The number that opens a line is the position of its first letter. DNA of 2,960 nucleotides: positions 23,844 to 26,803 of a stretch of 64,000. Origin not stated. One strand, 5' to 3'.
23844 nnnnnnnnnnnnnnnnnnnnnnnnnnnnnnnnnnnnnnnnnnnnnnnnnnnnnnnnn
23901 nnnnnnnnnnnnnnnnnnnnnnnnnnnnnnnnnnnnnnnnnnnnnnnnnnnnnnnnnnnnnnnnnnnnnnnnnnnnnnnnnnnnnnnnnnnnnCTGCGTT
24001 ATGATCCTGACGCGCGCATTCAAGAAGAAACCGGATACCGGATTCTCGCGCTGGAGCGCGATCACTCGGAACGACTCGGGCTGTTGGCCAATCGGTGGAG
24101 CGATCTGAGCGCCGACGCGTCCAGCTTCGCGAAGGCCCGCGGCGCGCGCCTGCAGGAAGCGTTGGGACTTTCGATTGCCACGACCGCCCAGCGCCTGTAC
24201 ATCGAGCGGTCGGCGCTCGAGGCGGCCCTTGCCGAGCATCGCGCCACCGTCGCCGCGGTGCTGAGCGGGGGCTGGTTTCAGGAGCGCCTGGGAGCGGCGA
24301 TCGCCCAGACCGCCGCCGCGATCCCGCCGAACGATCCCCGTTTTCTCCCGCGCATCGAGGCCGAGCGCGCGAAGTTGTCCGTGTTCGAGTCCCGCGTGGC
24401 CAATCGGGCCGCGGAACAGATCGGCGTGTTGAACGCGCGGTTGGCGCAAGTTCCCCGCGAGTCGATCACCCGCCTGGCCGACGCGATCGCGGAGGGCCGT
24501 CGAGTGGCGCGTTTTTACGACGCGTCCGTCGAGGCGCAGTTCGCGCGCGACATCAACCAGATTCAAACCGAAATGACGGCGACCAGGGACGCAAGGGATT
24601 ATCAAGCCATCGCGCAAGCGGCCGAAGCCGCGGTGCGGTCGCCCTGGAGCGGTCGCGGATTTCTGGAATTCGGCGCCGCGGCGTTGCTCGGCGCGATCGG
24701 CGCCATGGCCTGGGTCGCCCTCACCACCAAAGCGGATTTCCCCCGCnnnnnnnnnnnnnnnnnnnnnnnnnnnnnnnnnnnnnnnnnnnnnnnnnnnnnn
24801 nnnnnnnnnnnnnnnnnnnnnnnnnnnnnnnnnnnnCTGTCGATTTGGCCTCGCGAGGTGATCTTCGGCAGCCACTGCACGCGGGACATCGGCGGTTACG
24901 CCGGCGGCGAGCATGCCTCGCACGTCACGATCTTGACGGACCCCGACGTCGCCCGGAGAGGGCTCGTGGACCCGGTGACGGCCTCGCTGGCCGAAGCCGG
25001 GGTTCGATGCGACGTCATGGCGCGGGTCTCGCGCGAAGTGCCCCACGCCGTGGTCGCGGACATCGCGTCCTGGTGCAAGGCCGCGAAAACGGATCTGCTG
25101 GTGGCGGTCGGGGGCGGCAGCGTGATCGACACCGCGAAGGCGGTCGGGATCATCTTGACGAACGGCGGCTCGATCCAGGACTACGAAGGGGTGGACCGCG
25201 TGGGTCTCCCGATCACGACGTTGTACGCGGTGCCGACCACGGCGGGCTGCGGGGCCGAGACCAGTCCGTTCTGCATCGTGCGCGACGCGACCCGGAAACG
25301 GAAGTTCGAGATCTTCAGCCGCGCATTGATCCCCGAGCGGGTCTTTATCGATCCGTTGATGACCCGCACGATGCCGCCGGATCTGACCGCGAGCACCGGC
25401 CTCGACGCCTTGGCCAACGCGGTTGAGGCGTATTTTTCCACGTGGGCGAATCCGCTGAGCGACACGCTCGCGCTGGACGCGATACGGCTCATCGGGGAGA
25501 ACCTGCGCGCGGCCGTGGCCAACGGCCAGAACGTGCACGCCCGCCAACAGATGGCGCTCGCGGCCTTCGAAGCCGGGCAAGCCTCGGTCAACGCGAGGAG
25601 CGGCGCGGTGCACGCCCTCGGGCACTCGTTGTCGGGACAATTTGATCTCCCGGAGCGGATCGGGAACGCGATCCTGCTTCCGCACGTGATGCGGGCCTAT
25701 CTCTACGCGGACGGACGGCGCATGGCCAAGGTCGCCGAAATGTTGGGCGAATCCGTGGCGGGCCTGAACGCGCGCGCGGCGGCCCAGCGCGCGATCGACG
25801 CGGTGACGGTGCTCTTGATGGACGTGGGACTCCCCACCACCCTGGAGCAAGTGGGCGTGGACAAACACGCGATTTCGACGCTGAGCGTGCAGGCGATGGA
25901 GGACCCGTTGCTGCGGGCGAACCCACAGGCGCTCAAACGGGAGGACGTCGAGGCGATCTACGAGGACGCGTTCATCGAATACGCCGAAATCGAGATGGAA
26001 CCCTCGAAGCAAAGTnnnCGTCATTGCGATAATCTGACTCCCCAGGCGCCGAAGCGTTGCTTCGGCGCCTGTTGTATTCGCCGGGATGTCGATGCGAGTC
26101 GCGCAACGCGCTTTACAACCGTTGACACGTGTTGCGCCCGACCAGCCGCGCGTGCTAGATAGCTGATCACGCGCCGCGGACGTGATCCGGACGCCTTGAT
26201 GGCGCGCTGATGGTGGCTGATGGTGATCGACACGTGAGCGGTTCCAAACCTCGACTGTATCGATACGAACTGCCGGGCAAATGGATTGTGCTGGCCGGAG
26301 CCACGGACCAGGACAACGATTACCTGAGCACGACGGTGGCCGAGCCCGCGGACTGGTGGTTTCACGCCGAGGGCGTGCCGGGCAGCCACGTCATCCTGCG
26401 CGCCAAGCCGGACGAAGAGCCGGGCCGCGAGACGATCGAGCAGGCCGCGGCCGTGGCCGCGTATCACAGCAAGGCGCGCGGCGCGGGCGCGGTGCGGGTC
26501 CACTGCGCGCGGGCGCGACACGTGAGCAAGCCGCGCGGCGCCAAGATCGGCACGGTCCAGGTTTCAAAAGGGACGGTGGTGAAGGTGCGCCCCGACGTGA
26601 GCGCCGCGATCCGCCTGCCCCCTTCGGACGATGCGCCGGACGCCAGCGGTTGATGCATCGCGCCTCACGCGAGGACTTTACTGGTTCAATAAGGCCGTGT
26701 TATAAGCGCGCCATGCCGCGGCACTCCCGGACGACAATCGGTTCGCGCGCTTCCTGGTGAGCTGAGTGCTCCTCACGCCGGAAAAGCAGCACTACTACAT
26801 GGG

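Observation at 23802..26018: Membrane-anchored Fe-ADH fused to a ~340-aa N-terminal two-TM / Ala-rich helical domain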

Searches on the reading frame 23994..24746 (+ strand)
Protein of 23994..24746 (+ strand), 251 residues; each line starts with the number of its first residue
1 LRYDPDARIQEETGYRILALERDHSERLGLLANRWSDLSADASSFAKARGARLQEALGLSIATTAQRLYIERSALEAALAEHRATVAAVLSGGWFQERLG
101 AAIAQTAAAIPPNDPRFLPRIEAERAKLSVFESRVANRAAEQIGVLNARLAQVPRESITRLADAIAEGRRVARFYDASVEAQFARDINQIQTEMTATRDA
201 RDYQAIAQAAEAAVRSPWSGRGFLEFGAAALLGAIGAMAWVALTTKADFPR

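Call 40: search_solved_structures(query=A3, max_evalue=10)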
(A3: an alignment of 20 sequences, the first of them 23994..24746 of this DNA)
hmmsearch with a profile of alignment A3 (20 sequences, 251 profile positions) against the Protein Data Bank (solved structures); distinct sequences matched with E-value up to 10: 3.
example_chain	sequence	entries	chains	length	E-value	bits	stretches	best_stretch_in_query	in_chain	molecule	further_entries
2j0a_A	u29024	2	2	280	0.069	15.6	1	22-81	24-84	BETA-1,3-N-ACETYLGLUCOSAMINYLTRANSFERASE MANIC FRINGE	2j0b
4uos_A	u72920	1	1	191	0.35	13.3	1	55-180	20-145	DESIGNED HELICAL BUNDLE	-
5li0_j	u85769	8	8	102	1.1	11.7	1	126-190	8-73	30S ribosomal protein S10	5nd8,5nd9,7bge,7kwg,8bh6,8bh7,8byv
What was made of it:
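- On Periplasmic four-helix-bundle sensor domains (4HB_MCP, Tar or NarX type): A PDB profile search finds nothing significant (call 40).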

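Call 46: find_related_loci(query=A4, collection=metagenome_contigs, flank=1500)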
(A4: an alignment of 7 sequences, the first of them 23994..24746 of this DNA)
Query A4 (251 aa) in metagenome_contigs; peptide patterns used: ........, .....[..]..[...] (x = any residue, [..] = any of these).
528 stretches matched a pattern; 16 encode a relative of the query (tblastn E <= 1e-3); 16 distinct loci.
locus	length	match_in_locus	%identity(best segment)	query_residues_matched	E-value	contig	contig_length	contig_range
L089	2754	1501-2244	64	6-251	2e-94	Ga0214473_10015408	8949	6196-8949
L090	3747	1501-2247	61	3-251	8e-89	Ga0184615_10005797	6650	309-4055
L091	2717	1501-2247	61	3-251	3e-89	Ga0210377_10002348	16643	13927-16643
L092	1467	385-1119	65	6-250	1e-92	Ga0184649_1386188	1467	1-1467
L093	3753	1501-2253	61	3-251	4e-80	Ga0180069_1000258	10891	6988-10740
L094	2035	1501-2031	73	6-182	8e-81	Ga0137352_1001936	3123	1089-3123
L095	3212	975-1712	59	6-251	2e-77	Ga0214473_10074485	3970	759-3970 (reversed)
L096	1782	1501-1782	71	9-102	5e-36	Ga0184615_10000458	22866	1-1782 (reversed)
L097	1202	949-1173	68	6-80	3e-25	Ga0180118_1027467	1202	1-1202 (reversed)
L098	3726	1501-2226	30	9-248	5e-21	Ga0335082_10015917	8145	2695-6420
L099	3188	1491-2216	28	9-248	4e-21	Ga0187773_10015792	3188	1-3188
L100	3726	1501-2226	30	9-248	3e-19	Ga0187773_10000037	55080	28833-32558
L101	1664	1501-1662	67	9-62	5e-16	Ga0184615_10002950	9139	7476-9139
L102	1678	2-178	66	193-251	6e-11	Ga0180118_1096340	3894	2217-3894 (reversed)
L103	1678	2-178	66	193-251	6e-11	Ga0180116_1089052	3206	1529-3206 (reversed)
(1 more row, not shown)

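Call 50: predict_structure(alignment_id=A3)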
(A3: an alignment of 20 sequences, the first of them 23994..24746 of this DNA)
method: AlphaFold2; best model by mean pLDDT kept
length: 251 residues; sequences in the alignment: 20
mean_pLDDT: 87.3   pTM: 0.60
mean pLDDT of the five models: 87.3, 84.4, 84.4, 82.7, 79.7
residues with pLDDT >= 90: 166; 70-90: 50; 50-70: 21; < 50: 14
segments of 3 or more residues with pLDDT < 50: 219-226, 248-251
pLDDT, mean of each block of 10 residues (from residue 1): 70 86 90 96 96 97 98 97 95 95 95 94 95 94 97 96 98 97 96 80 81 65 49 72 57 44
secondary structure, 60 per line:
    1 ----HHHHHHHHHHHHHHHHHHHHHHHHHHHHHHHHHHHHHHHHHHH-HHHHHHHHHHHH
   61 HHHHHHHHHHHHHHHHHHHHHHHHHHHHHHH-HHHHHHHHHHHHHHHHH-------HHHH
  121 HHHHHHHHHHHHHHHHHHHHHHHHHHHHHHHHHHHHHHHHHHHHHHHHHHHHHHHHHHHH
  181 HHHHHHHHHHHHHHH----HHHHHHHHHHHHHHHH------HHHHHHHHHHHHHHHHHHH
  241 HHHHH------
elements in order: H5-47 H49-91 H93-109 H117-195 H200-215 H222-245

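Call 52: search_protein_representatives(alignment_id=A3)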
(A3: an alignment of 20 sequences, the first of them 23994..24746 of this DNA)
Query: 20 sequences, 251 profile positions. Proteins with E-value up to 0.001 (for the whole library): 33; up to 1e-10: 26; up to 1e-30: 17. The best 33 are listed.
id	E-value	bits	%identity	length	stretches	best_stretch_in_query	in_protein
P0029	6.7e-100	349.8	-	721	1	3-250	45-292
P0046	1.1e-89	316.4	-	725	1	3-250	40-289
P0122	1.4e-85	302.9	-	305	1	3-249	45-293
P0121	7.2e-80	284.2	-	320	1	2-245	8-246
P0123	1.0e-78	280.5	-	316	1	5-247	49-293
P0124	5.4e-75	268.2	-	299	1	5-250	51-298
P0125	3.1e-74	265.7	-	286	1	3-243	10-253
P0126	9.8e-74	264.1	-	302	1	5-249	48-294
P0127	1.0e-72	260.8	-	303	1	3-247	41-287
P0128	2.7e-70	252.9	-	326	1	5-248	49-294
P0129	1.1e-66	241.1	-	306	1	5-249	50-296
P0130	1.0e-63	231.3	-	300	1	7-243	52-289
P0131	3.3e-63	229.6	-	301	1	5-249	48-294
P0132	2.0e-59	217.3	-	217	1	57-249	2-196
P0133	1.1e-56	208.3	-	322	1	5-250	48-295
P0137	5.4e-26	107.7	-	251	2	128-248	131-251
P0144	5.4e-11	58.6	-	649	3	3-142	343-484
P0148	5.4e-05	38.9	-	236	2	4-108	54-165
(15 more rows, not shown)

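Call 69: search_protein_families(library=pfam, proteins=[P0148, P0144, P0123, P0128, P0137], max_evalue=1)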
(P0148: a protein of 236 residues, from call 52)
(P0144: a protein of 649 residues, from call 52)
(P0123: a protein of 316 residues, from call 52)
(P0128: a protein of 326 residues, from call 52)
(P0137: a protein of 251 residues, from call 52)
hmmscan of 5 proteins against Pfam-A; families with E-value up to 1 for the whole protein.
P0148 (236 aa): 0 families

P0144 (649 aa): 2 families
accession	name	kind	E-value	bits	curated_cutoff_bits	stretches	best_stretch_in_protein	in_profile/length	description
PF05120.17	GvpG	-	8.2e-06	26.3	30.6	2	441-465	15-39/67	Gas vesicle protein G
PF13543.13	SAM_KSR1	-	0.3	11.5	22.5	1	204-256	12-60/75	SAM like domain present in kinase suppressor RAS 1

P0123 (316 aa): 1 family
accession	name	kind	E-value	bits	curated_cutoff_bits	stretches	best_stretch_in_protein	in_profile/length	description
PF25228.1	Lips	-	0.17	10.4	27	1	73-141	784-848/892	Lips protein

P0128 (326 aa): 0 families

P0137 (251 aa): 0 families

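Call 70: search_protein_families(library=ncbifam, proteins=[P0148, P0144, P0123, P0128], max_evalue=1)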
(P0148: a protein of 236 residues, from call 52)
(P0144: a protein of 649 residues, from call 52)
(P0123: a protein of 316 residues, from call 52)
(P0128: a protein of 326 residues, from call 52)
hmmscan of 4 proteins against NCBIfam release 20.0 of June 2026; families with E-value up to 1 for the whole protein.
P0148 (236 aa): 1 family
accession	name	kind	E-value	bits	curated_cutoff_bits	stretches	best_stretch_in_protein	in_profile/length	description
NF038351.1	cyt_ox_assem_30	subfamily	0.26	11.2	27.5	1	200-216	8-24/30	cytochrome oxidase small assembly protein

P0144 (649 aa): 1 family
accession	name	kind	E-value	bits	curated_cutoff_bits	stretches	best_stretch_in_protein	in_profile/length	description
TIGR00257.1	IMPACT_YIGZ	hypoth_equivalog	0.012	15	167.95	1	335-397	138-200/205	YigZ family protein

P0123 (316 aa): 3 families
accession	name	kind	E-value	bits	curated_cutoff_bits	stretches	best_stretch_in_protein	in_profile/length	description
NF049918.1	DesA_fam_desat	equivalog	0.019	14.1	400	1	42-164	249-374/385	DesA family fatty acid desaturase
NF010699.0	PRK14099.1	equivalog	0.097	11.1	762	1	208-253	431-476/485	glycogen synthase GlgA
NF040951.1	CRSPR_nucase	equivalog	0.13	11.1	600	1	65-124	38-96/322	CRISPR system ring nuclease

P0128 (326 aa): 0 families

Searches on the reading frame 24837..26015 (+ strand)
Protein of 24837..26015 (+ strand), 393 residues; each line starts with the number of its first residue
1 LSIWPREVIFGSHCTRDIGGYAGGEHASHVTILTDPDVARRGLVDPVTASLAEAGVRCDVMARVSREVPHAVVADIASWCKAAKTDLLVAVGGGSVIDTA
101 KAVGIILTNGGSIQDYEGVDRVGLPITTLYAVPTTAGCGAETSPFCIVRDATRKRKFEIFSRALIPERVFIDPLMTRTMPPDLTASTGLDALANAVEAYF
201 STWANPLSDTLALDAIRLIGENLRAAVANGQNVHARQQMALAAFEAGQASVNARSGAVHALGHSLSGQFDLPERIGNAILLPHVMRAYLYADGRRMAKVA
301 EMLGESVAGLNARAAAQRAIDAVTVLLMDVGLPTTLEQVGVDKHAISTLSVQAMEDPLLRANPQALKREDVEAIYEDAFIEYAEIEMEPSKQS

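Call 22: search_solved_structures(query=window:24837-26015:+, show_alignments=3, max_evalue=1e-20)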
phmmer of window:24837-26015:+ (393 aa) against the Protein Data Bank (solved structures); distinct sequences matched with E-value up to 1e-20: 30.
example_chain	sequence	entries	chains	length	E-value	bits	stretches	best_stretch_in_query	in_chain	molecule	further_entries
8zrl_A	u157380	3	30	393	3e-75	256.8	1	5-382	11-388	NAD-dependent methanol dehydrogenase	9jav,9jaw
8zwd_B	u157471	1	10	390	4.9e-73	249.5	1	8-382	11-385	NAD(P)-dependent methanol dehydrogenase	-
3bfj_A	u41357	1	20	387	8.3e-72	245.5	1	32-379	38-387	1,3-propanediol oxidoreductase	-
3owo_A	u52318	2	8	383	2e-65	224.4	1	27-379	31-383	Alcohol dehydrogenase 2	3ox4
4fr2_A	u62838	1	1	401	3.2e-63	217.2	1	30-379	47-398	1,3-propanediol dehydrogenase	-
5br4_A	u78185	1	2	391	3.4e-57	197.4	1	30-382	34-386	Lactaldehyde reductase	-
7qlq_AAA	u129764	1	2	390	5.6e-57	196.7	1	30-380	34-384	Lactaldehyde reductase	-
7qnj_AAA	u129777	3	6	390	5.9e-57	196.6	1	30-380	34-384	Lactaldehyde reductase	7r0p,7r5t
7qlg_AAA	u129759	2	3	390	7e-57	196.3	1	30-380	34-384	Lactaldehyde reductase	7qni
7qls_AAA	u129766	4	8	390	7.8e-57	196.2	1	30-380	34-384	Lactaldehyde reductase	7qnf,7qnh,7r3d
1rrm_A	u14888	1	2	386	1.3e-56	195.5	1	30-378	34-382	Lactaldehyde reductase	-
2bi4_A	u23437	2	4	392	1.8e-56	195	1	30-378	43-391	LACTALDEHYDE REDUCTASE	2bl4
9ldl_C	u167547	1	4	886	1.1e-55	192.4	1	30-379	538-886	Aldehyde dehydrogenase family protein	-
3zdr_A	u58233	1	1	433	6.1e-42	147.2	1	28-379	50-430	ALCOHOL DEHYDROGENASE DOMAIN OF THE BIFUNCTIONAL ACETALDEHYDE DEHYDROGENASE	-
6scg_A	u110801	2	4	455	3.4e-40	141.5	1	30-381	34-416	Aldehyde-alcohol dehydrogenase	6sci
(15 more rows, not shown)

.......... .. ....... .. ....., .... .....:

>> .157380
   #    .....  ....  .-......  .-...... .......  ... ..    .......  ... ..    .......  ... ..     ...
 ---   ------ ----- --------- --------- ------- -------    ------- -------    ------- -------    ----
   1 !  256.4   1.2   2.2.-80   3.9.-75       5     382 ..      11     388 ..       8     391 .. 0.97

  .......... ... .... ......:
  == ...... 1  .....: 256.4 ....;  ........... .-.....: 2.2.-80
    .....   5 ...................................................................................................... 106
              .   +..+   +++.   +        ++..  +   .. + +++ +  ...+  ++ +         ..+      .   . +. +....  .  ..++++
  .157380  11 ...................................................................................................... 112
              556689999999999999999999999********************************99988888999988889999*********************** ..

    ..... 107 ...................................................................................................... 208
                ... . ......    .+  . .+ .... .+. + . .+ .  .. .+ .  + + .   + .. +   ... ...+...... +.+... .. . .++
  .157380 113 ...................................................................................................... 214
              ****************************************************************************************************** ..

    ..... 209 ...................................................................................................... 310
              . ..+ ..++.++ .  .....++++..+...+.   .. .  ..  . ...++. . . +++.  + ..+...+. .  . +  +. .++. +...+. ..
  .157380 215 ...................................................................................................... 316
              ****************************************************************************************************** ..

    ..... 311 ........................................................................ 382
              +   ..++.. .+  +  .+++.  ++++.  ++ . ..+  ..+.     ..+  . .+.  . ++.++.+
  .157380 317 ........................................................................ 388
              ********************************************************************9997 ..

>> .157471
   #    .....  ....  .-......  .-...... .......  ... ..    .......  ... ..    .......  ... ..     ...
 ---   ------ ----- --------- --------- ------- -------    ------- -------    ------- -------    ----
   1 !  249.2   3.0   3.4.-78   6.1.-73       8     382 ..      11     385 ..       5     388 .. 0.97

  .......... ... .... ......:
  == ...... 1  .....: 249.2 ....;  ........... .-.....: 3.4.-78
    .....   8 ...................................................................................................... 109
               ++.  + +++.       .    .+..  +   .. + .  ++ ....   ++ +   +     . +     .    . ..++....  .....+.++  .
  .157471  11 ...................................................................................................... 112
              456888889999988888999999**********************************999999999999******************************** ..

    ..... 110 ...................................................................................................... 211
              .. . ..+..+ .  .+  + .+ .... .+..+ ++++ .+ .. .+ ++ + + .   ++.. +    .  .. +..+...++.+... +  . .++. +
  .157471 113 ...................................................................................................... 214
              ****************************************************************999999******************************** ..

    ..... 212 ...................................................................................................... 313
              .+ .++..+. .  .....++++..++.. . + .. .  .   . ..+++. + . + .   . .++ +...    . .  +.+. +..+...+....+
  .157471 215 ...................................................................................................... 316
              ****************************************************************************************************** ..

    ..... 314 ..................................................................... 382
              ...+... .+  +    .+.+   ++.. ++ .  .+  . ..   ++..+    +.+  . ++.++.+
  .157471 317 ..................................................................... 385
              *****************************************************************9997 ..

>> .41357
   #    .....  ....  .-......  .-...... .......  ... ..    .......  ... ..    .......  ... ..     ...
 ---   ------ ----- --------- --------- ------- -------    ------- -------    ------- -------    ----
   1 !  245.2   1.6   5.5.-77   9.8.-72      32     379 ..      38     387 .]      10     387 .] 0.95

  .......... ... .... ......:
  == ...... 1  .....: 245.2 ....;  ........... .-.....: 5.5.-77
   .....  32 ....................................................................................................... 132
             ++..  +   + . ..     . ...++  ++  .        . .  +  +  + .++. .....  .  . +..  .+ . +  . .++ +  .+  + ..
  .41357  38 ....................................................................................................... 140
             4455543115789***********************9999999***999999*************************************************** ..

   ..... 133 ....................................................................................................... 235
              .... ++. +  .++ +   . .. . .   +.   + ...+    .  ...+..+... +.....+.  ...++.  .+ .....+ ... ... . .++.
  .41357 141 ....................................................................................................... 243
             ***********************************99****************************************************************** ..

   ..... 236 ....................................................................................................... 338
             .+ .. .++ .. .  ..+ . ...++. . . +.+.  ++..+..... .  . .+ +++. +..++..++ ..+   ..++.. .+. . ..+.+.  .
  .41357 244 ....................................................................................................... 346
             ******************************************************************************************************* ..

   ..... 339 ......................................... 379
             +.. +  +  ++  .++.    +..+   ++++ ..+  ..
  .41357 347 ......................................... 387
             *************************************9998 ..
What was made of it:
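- On Canonical metal-dependent Fe-ADH enzymes: Alignments to 8zrl and 3bfj show His to Asn and His to Glu (call 22).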

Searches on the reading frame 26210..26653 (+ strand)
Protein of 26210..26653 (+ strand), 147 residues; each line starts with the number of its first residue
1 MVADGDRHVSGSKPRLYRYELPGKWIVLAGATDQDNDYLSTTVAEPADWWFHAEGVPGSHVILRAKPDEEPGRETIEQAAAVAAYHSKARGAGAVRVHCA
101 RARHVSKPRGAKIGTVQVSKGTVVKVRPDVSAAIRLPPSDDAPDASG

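Call 65: search_protein_families(library=pfam, proteins=[window:26210-26653:+], max_evalue=0.001)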
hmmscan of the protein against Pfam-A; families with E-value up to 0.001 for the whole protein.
window:26210-26653:+ (147 aa): 2 families
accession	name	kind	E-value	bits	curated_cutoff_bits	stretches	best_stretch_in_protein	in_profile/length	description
PF05670.18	NFACT-R_1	-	1.3e-11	45.4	29.8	1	24-110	10-98/112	NFACT protein RNA binding domain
PF18297.6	NFACT-R_2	-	5.7e-06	26.9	26.9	1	29-105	14-85/104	NFACT protein RNA binding domain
